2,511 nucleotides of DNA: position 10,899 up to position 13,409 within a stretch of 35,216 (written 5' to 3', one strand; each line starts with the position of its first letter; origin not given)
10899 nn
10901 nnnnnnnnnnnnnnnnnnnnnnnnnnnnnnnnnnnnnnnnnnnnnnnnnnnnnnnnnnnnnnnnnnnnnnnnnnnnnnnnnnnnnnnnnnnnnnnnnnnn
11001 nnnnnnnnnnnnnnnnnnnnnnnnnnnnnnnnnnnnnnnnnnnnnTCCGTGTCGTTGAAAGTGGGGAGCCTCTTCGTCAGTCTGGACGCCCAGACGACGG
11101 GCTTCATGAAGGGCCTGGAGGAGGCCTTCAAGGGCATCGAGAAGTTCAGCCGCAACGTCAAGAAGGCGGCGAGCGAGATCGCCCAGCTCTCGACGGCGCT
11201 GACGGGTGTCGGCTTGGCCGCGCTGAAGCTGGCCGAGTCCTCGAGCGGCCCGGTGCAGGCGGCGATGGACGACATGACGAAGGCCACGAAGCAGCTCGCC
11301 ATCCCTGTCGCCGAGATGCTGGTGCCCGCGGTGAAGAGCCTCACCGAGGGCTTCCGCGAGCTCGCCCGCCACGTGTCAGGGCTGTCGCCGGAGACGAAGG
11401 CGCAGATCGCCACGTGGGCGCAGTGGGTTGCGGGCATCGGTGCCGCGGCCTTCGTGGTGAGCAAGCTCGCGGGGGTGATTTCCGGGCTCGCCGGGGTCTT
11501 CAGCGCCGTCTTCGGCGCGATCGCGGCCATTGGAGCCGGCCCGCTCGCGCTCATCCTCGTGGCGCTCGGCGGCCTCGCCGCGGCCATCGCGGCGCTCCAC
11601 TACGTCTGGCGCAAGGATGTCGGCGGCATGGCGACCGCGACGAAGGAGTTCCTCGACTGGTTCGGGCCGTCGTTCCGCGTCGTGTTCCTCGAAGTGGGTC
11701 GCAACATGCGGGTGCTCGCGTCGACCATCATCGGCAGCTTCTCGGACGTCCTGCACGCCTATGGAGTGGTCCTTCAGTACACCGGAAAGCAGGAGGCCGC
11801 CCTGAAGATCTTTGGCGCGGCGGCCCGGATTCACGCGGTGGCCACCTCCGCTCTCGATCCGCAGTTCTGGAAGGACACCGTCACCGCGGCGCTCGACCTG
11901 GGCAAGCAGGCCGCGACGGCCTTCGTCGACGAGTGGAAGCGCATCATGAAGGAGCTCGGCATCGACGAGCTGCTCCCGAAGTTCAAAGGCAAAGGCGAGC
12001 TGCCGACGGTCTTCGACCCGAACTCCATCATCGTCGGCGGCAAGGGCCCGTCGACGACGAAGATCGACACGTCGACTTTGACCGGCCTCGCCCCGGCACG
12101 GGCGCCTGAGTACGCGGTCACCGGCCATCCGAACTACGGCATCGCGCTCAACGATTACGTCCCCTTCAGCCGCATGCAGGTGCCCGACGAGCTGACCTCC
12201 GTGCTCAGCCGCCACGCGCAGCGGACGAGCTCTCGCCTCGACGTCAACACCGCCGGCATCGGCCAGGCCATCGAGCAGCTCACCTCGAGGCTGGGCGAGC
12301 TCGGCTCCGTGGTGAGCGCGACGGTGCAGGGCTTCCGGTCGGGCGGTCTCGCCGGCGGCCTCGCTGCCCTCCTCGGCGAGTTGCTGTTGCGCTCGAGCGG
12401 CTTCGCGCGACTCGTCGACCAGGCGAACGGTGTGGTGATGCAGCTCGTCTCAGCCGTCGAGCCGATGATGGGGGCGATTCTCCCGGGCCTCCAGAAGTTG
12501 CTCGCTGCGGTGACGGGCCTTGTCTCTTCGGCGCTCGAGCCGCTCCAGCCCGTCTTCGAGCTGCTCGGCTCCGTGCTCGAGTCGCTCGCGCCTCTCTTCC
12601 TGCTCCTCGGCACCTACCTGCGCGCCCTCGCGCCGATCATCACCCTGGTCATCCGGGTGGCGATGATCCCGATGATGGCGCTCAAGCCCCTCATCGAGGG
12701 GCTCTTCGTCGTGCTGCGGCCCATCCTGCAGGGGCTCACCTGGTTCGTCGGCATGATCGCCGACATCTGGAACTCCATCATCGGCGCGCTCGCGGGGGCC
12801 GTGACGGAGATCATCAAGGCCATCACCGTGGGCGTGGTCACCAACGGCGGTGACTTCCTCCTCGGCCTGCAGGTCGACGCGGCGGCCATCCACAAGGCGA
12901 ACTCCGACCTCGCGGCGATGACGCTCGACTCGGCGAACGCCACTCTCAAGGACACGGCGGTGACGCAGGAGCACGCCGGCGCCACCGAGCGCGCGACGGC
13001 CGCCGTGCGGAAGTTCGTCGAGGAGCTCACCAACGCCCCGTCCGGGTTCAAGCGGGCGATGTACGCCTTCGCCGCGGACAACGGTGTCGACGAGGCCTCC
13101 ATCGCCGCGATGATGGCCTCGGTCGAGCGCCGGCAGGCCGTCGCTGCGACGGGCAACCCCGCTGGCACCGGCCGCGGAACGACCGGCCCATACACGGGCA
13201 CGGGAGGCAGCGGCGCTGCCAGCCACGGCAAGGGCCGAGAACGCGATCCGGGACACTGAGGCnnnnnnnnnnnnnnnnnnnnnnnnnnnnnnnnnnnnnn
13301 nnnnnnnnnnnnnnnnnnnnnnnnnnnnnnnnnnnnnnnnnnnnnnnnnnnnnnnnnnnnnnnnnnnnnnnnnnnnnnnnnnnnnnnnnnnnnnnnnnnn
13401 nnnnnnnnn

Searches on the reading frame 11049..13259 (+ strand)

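Call 22: search_protein_families(library=pfam, proteins=[window:11049-13259:+], max_evalue=0.001)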
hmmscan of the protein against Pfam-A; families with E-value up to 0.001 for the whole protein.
window:11049-13259:+ (736 aa): 0 families

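Call 89: search_protein_families(library=phrogs, proteins=[window:11049-13259:+], max_evalue=0.001)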
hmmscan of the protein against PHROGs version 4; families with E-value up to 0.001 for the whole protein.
window:11049-13259:+ (736 aa): 12 families
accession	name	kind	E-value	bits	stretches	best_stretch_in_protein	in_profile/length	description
phrog_1272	-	tail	2.4e-11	43.1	1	39-251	502-734/1606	tail length tape measure protein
phrog_1533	-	tail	1.8e-10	40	1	38-189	495-660/1688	tail length tape measure protein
phrog_305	-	tail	1.6e-09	38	1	401-671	337-612/1001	tail length tape measure protein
phrog_1293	-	tail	1.9e-09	36.9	1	24-197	421-592/1424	tail length tape measure protein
phrog_5218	-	unknown function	6.9e-06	25.4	1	37-206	493-675/1599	-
phrog_8125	-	tail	4.3e-05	23.7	1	72-302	244-439/578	tail length tape measure protein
phrog_2854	-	tail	4.4e-05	23.4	0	1-59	2-60/855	tail length tape measure protein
phrog_3336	-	tail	7.1e-05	22.5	0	119-301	294-492/1051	tail length tape measure protein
phrog_4704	-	tail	0.00014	21.6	0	38-167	455-582/625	tail length tape measure protein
phrog_28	-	tail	0.00022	20.9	1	68-393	550-765/1228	tail length tape measure protein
phrog_8572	-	unknown function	0.00039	20.6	0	585-671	246-331/533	-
phrog_4200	-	tail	0.00068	19.2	0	461-592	368-477/732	tail length tape measure protein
